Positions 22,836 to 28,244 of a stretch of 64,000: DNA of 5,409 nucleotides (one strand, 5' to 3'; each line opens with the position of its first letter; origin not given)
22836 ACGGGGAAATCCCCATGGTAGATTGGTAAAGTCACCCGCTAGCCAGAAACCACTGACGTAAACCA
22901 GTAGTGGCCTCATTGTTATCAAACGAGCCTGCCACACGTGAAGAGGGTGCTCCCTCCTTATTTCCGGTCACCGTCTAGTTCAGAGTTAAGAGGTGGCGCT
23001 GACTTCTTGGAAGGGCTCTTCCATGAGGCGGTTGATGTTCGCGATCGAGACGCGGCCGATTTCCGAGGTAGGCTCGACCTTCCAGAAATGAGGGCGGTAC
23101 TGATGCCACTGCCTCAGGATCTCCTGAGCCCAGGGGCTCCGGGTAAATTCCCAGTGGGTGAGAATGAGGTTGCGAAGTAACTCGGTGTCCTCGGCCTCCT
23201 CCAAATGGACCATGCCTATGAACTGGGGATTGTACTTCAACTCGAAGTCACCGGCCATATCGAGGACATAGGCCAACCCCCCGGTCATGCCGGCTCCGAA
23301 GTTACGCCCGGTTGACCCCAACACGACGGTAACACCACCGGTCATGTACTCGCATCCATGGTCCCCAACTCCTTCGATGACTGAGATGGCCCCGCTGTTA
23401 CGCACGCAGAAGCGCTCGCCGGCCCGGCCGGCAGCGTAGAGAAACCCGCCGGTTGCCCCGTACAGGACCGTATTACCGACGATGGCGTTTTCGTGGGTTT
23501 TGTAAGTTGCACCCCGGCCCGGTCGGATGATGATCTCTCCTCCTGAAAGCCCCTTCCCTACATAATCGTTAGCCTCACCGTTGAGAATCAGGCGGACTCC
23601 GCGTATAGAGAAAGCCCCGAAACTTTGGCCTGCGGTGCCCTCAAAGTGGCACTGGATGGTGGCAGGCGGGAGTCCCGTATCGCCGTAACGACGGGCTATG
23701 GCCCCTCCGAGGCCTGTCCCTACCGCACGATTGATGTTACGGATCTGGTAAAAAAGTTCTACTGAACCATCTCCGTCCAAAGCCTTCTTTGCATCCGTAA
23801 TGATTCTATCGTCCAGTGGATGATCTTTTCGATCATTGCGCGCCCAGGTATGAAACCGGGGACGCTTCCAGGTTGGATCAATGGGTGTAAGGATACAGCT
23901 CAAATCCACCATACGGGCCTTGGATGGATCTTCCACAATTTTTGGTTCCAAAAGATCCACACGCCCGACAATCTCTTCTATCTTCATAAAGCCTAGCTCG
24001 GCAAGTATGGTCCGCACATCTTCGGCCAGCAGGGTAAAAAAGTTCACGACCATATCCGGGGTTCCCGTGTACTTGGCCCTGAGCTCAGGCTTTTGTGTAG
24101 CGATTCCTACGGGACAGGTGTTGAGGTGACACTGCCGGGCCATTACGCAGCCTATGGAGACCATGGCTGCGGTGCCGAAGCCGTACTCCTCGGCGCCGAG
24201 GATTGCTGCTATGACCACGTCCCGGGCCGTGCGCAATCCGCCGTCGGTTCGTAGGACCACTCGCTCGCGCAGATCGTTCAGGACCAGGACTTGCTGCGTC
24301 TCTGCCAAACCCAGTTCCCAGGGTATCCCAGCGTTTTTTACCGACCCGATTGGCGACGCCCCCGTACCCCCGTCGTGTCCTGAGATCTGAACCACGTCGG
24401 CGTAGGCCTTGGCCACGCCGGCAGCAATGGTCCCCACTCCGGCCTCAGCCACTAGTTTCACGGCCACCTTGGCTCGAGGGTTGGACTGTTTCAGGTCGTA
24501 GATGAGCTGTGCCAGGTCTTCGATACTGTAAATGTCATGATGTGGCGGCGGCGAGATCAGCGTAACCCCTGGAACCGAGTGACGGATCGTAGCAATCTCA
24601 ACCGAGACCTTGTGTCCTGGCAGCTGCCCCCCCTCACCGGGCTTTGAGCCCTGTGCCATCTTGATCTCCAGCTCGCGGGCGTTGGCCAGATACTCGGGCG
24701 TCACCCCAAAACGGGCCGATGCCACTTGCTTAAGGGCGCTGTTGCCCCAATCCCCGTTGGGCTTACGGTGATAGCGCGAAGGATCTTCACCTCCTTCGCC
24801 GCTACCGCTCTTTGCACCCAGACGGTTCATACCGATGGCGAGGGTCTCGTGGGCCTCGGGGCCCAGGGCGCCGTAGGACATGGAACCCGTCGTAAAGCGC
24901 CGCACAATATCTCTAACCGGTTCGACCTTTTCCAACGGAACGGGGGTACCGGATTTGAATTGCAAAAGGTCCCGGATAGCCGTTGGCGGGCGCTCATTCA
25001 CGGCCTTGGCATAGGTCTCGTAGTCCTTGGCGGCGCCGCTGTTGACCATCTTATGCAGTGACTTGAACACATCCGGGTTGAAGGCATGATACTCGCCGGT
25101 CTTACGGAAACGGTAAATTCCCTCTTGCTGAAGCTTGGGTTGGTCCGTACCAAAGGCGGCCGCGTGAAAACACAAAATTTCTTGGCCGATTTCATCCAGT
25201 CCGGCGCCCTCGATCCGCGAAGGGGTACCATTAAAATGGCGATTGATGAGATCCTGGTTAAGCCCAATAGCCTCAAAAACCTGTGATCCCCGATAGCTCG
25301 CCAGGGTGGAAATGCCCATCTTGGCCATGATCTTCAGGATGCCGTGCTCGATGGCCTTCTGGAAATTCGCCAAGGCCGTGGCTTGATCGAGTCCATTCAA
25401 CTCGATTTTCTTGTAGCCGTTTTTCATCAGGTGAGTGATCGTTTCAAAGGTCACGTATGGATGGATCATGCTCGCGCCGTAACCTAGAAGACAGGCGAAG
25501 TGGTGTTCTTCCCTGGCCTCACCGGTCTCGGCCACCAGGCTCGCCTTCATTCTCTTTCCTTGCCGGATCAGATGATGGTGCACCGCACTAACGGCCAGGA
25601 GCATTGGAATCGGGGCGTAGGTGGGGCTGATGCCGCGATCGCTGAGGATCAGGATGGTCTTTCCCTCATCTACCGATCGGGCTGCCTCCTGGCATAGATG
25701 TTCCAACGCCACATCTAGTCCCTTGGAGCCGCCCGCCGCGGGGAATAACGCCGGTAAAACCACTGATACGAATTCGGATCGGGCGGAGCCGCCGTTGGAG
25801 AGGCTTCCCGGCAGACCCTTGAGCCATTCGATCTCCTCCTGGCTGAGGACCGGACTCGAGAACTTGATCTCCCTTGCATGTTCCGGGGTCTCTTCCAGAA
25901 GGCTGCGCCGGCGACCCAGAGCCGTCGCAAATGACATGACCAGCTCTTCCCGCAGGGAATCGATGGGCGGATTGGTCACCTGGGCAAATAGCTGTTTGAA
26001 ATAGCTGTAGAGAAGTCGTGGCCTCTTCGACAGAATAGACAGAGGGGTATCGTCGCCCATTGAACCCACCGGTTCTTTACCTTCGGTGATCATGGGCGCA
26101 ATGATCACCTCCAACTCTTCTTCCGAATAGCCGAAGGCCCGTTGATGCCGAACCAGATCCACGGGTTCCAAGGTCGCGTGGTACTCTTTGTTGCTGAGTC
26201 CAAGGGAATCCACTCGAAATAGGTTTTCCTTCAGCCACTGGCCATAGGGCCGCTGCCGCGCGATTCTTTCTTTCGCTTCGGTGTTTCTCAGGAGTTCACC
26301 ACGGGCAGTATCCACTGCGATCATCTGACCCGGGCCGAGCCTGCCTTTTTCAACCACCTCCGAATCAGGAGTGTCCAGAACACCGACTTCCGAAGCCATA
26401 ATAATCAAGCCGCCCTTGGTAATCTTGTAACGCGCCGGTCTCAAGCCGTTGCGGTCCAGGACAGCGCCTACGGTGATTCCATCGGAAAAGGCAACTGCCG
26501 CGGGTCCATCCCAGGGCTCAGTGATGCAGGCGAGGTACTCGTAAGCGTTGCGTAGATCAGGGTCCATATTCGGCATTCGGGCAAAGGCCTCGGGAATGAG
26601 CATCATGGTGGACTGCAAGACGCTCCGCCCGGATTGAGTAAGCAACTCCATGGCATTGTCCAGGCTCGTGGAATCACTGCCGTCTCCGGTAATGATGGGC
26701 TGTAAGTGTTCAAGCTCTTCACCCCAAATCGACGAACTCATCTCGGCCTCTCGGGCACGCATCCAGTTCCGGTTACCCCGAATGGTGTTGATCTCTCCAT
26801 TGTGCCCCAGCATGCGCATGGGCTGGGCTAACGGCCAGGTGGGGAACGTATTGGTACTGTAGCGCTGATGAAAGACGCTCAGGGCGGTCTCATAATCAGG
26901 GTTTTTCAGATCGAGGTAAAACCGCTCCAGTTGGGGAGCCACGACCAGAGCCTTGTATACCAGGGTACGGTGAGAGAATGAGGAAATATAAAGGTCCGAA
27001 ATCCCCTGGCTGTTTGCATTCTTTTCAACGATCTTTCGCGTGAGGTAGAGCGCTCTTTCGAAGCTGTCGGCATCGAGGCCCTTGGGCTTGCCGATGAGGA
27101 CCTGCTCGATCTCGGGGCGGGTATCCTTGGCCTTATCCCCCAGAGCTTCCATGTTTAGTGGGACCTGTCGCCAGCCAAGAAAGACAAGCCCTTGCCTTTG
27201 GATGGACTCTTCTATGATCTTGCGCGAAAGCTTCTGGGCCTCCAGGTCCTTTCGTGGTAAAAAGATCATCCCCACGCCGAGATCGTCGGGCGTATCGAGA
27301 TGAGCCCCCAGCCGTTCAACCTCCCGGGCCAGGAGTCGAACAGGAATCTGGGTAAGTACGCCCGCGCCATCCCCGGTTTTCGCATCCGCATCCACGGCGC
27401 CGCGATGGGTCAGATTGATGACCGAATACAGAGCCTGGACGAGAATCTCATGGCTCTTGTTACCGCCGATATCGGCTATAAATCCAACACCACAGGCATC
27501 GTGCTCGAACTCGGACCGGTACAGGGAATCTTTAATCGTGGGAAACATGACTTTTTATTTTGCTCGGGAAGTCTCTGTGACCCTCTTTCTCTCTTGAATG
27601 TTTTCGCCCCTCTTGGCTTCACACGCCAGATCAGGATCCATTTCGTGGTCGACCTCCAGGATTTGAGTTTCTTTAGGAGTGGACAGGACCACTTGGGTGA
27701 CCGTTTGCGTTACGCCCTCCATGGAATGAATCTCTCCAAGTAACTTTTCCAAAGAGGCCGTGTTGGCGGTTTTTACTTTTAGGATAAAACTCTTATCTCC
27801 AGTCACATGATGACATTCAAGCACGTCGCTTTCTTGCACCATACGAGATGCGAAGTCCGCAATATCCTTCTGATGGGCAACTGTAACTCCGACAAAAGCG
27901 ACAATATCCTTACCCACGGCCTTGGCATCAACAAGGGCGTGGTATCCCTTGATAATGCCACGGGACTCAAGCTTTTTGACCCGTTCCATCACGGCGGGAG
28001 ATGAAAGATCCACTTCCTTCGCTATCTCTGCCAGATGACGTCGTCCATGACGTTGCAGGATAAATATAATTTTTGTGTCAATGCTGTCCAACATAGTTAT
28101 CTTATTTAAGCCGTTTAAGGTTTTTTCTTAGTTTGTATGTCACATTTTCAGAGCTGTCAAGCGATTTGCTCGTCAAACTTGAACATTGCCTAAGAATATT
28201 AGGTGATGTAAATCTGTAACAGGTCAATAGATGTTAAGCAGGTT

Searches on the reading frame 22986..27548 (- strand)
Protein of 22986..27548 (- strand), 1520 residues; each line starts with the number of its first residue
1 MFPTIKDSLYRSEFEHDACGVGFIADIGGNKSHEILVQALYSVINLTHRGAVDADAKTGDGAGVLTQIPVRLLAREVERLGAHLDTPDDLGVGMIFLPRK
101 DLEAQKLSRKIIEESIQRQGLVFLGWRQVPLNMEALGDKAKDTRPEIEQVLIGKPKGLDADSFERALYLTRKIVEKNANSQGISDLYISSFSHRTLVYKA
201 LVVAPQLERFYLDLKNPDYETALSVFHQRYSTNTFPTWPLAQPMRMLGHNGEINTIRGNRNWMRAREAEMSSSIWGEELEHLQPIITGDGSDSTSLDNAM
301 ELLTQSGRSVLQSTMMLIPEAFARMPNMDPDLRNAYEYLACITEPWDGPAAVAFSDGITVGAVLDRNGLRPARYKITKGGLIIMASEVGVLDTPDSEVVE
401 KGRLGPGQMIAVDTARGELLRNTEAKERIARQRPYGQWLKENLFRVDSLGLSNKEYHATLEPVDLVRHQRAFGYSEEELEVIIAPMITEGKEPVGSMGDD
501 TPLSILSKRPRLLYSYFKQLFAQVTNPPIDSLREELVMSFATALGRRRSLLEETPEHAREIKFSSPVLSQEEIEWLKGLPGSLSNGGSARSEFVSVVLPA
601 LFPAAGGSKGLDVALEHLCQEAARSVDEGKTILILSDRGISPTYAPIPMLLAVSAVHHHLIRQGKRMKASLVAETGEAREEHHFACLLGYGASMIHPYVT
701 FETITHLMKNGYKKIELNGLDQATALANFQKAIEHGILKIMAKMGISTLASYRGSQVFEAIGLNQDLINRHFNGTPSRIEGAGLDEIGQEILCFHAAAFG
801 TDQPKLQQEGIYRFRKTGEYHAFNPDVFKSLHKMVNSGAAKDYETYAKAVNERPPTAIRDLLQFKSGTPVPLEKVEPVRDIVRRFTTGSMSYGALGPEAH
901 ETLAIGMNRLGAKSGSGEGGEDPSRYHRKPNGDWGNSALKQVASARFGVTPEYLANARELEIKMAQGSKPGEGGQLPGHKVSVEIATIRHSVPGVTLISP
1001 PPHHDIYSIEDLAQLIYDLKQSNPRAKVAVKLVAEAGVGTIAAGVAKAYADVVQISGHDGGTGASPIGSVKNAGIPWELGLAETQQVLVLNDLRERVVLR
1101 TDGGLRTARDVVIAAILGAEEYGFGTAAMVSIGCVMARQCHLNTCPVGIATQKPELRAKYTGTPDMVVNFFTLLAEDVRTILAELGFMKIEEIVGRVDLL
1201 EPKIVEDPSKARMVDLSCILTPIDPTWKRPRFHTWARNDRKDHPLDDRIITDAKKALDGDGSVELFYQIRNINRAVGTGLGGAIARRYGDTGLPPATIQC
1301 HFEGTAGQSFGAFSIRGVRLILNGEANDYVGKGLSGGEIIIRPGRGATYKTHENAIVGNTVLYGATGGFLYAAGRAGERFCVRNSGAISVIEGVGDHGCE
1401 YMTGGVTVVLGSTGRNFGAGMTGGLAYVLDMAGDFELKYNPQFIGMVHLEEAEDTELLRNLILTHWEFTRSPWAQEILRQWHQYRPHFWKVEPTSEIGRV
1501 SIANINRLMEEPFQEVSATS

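Call 64: search_protein_families(library=pfam, proteins=[window:22986-27548:-], max_evalue=0.01)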
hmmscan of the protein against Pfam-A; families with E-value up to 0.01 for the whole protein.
window:22986-27548:- (1520 aa): 4 families
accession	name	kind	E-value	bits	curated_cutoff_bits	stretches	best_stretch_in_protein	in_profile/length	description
PF00310.26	GATase_2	-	1.7e-172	574.4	19.9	1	19-438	1-420/420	Glutamine amidotransferases class-II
PF01645.23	Glu_synthase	-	5.4e-149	496.8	20.4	1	821-1187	1-368/369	Conserved region in glutamate synthase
PF04898.20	Glu_syn_central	-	2.2e-113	378.7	22.8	1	468-764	2-277/277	Glutamate synthase central domain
PF01493.24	GXGXG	-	7.1e-78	260.9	32.5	1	1267-1454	1-188/190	GXGXG motif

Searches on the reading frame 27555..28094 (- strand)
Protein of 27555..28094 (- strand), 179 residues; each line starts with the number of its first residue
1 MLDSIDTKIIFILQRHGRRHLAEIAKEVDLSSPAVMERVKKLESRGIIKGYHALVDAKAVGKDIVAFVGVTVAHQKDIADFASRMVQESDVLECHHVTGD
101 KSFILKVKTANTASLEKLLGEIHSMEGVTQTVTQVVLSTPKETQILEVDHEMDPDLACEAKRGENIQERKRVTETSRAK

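Call 99: search_protein_families(library=pfam, proteins=[window:27555-28094:-], max_evalue=0.001)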
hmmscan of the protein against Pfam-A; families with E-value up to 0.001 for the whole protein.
window:27555-28094:- (179 aa): 5 families
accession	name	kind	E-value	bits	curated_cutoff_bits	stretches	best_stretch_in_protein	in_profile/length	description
PF01037.27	AsnC_trans_reg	-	6e-18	65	25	1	68-139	1-73/73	Lrp/AsnC ligand binding domain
PF13412.12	HTH_24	-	4.6e-14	52.2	21.9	1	2-49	1-48/48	Winged helix-turn-helix DNA-binding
PF13404.12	HTH_AsnC-type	-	8.3e-14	51.6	27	1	2-43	1-42/42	AsnC-type helix-turn-helix domain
PF01047.28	MarR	-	5.9e-06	26.5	24.6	1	8-59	7-58/59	MarR family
PF12802.13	MarR_2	-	0.00013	22.5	27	1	9-48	10-50/61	MarR family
